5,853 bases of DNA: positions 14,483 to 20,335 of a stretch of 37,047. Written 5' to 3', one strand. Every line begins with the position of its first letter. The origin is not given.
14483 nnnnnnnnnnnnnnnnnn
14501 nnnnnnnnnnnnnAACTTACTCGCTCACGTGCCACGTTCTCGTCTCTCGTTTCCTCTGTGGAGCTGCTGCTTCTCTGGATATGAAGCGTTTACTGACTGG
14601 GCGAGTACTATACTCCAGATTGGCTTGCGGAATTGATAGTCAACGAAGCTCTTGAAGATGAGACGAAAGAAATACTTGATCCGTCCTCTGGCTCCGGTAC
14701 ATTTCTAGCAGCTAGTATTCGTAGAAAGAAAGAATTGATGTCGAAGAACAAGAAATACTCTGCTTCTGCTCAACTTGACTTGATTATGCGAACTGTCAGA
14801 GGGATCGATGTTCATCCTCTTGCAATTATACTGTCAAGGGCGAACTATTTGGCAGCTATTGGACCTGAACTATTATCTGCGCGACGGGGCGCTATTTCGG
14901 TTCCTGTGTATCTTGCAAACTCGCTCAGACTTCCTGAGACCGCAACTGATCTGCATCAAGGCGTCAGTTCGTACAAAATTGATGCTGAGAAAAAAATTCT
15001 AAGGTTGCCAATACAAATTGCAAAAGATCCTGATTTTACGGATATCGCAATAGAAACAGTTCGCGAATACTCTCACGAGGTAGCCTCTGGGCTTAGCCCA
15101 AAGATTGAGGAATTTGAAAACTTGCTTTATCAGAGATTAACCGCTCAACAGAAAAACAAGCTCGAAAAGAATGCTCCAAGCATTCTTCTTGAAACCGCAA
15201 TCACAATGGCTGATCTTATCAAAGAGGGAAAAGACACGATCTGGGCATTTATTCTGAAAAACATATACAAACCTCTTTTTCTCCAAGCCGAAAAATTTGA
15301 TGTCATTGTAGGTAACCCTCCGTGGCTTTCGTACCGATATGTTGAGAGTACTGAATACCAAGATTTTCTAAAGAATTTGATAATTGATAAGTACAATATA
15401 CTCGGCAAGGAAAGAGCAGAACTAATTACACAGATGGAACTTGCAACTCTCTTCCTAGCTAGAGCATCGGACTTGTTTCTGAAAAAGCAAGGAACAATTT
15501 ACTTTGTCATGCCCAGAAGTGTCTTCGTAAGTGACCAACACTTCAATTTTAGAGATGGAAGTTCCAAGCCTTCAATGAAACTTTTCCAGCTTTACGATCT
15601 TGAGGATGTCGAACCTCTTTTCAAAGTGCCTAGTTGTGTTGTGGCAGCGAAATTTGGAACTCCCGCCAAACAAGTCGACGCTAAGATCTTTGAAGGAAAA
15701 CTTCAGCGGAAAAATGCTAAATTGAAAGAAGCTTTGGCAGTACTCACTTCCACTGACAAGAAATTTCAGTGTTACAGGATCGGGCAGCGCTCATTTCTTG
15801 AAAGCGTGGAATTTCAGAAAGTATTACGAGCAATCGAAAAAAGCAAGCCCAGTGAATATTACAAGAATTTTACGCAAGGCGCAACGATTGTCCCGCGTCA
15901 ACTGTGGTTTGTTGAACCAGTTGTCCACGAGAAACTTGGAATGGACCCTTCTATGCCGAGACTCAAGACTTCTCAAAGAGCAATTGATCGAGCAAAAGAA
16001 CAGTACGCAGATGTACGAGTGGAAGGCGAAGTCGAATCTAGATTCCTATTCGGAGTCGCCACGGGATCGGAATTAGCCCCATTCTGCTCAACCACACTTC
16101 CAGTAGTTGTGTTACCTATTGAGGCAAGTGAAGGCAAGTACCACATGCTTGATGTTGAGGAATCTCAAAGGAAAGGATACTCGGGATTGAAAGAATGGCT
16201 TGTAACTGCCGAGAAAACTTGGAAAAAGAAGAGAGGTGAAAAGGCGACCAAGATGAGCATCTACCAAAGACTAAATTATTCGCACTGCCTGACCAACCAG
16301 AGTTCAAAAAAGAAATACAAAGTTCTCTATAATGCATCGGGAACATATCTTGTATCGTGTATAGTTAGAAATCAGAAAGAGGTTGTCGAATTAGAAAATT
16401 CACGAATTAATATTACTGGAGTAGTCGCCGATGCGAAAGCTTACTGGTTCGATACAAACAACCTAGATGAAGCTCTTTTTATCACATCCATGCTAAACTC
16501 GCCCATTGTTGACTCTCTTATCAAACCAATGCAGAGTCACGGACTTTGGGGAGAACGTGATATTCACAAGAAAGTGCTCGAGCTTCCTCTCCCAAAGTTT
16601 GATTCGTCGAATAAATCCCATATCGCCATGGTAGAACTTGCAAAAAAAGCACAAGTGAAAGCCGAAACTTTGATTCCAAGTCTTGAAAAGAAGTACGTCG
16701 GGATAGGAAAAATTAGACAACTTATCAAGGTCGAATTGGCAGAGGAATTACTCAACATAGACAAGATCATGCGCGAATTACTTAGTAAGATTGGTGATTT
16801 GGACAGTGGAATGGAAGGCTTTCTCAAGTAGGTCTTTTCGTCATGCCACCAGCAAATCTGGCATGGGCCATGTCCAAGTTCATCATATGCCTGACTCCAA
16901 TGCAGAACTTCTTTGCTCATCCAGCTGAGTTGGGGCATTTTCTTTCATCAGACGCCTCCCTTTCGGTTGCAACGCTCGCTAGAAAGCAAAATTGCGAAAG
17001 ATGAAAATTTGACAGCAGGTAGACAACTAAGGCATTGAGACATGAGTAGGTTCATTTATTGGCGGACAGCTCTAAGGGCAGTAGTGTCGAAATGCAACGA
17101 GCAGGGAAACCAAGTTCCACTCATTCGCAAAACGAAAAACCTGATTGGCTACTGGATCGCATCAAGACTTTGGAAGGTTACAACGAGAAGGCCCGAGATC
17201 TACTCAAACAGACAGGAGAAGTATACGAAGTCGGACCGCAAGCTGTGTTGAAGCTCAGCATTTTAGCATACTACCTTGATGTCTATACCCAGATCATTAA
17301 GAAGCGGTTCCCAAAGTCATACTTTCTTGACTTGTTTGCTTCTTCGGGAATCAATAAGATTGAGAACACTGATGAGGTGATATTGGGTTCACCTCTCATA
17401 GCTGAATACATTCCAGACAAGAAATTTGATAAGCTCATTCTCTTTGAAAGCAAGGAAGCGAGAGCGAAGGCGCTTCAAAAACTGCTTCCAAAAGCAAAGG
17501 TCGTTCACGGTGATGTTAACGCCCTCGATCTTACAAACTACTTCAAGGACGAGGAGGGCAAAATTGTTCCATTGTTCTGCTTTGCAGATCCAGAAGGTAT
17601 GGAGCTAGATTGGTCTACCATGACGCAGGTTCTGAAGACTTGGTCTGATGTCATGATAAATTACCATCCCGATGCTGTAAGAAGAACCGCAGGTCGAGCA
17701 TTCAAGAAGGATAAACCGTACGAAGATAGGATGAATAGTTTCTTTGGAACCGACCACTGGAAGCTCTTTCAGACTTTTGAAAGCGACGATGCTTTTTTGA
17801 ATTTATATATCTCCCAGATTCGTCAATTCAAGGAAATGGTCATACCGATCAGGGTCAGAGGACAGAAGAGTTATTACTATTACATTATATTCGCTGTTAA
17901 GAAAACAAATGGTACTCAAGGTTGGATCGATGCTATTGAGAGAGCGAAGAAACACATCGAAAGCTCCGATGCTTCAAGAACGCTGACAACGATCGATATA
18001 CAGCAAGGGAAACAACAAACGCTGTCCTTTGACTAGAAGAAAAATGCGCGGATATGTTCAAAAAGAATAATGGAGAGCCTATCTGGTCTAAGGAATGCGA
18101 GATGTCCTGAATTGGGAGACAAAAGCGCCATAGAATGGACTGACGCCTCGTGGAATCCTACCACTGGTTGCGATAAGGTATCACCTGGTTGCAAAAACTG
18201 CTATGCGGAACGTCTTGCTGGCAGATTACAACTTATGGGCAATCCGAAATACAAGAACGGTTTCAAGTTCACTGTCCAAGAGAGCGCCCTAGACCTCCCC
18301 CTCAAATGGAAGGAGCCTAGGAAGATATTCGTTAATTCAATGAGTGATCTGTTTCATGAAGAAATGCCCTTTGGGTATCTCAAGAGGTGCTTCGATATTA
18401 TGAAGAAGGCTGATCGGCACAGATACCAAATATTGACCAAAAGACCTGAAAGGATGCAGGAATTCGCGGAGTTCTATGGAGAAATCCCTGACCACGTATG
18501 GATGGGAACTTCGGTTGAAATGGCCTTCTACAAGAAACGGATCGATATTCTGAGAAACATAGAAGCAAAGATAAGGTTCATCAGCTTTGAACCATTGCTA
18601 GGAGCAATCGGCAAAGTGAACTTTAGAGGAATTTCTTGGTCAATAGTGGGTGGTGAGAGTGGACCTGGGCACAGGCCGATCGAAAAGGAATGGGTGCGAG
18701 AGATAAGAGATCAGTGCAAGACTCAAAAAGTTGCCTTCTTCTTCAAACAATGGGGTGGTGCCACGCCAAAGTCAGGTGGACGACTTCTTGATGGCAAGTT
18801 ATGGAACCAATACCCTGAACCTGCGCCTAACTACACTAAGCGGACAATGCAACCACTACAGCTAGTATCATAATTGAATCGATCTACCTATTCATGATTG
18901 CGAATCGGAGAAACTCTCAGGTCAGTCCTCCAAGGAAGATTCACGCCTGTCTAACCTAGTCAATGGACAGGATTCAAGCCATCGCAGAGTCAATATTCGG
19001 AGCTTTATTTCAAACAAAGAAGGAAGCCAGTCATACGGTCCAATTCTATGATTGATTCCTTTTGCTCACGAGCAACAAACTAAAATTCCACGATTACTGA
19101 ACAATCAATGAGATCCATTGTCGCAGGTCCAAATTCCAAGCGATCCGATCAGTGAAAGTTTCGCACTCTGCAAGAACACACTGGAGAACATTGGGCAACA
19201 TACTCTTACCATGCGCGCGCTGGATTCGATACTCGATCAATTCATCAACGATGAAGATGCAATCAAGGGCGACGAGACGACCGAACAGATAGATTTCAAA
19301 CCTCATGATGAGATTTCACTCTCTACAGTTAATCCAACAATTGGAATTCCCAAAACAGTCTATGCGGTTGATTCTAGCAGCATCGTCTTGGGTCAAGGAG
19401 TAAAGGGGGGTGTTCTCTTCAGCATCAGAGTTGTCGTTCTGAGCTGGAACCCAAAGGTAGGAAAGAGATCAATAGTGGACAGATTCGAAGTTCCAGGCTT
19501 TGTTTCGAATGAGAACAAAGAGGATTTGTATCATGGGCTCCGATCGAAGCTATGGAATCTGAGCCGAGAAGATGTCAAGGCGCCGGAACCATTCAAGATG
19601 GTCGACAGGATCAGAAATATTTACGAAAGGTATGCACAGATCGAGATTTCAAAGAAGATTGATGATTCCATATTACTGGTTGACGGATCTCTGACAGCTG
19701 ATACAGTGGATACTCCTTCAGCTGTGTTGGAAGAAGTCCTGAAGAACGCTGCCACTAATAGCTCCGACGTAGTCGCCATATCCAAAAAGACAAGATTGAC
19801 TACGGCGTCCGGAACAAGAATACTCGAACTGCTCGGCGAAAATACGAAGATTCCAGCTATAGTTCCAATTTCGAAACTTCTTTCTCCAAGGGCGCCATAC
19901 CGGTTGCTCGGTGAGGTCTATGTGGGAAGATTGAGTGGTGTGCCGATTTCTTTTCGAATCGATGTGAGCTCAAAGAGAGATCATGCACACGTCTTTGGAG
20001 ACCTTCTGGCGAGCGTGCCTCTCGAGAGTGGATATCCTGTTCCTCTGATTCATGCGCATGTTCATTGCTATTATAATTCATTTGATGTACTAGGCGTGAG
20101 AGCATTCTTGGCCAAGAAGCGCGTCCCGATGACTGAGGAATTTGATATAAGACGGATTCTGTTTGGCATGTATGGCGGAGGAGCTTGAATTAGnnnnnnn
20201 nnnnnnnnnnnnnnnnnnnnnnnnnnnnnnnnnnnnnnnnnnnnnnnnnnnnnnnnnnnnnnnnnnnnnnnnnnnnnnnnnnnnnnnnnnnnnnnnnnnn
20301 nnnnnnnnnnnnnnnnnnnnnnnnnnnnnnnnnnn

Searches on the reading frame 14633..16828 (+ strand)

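Call 8: search_protein_families(library=pfam, proteins=[window:14633-16828:+], max_evalue=0.01)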
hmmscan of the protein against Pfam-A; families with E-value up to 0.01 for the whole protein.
window:14633-16828:+ (732 aa): 4 families
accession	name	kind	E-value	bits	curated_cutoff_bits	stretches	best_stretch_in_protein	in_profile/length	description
PF07669.17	Eco57I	-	2.2e-10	41.3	25.3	1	57-305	5-145/171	Eco57I restriction-modification methylase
PF02384.22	N6_Mtase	-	0.0004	20.2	20.4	0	212-245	116-148/311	N-6 DNA Methylase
PF20473.4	MmeI_Mtase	-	0.001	18.7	27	0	13-64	22-74/259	MmeI, DNA-methyltransferase domain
PF01170.24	UPF0020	-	0.0028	17.8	22.3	0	3-34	21-54/197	RMKL-like, methyltransferase domain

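Call 122: search_protein_families(library=padloc, proteins=[window:14633-16828:+], max_evalue=0.001)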
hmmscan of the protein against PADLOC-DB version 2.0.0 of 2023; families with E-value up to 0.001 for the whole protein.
window:14633-16828:+ (732 aa): 14 families
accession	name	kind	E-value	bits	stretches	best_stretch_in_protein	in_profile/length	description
PDLC03630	REase_MTase_IIG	-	1.6e-58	196.4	1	10-698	405-1073/1100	Type IIG restriction enzyme-methyltransferase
PDLC03580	REase_II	-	9.1e-29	97.9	1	13-307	419-704/1112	Type II restriction enzyme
PDLC03625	REase_MTase_IIG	-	4.4e-23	79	2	12-300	430-701/1109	Type IIG restriction enzyme-methyltransferase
PDLC03338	MTase_II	-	1.2e-09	35.5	1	11-102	155-242/604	Type II methyltransferase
PDLC03267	MTase_II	-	4.1e-08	30.6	1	218-297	103-173/539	Type II methyltransferase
PDLC02529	PglX|PglXI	-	2.2e-06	23.7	1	11-71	228-289/1189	PglX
PDLC04134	mad2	-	6e-06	23.3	1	204-343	341-447/492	mads_2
PDLC03348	MTase_II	-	9.9e-06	22.3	0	218-307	343-419/727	Type II methyltransferase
PDLC03021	MTase_I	-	1.1e-05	22.4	0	10-72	184-245/491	Type I methyltransferase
PDLC03604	REase_MTase_IIG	-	6.4e-05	19.1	1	214-303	527-608/1011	Type IIG restriction enzyme-methyltransferase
PDLC03313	MTase_II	-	8.2e-05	19.3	0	10-71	48-108/563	Type II methyltransferase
PDLC03248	MTase_II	-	8.9e-05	19.4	1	206-402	71-253/521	Type II methyltransferase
PDLC03025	MTase_I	-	0.00046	17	0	12-73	184-240/569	Type I methyltransferase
PDLC02528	PglX|PglXI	-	0.00075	15.3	0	213-308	464-544/1125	PglX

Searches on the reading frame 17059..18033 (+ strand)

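Call 8: search_protein_families(library=pfam, proteins=[window:17059-18033:+], max_evalue=0.01)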
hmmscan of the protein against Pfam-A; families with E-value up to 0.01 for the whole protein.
window:17059-18033:+ (325 aa): 0 families

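Call 122: search_protein_families(library=padloc, proteins=[window:17059-18033:+], max_evalue=0.001)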
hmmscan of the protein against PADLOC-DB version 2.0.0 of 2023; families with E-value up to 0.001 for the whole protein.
window:17059-18033:+ (325 aa): 3 families
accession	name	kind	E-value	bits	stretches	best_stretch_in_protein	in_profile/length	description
PDLC04635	PDC-M41A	-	3.2e-16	58.1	1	62-242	12-217/298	-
PDLC04636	PDC-M41A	-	9.5e-16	56.4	1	64-256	12-217/281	-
PDLC04638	PDC-M41A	-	1.8e-11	42.2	1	57-251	10-210/275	-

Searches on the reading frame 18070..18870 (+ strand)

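Call 8: search_protein_families(library=pfam, proteins=[window:18070-18870:+], max_evalue=0.01)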
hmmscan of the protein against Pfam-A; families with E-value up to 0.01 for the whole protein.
window:18070-18870:+ (267 aa): 1 family
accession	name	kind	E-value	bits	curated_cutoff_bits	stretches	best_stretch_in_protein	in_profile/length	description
PF07505.17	DUF5131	-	3.1e-96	322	28.9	1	19-249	2-243/243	Protein of unknown function (DUF5131)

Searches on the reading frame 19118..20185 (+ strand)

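Call 8: search_protein_families(library=pfam, proteins=[window:19118-20185:+], max_evalue=0.01)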
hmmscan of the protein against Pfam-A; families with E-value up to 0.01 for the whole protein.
window:19118-20185:+ (356 aa): 1 family
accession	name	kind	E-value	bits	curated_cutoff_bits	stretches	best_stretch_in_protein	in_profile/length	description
PF09376.16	NurA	-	6.2e-07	29.6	21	1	79-255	1-169/254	NurA domain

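Call 122: search_protein_families(library=padloc, proteins=[window:19118-20185:+], max_evalue=0.001)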
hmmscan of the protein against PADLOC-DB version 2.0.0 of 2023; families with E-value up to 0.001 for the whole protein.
window:19118-20185:+ (356 aa): 0 families
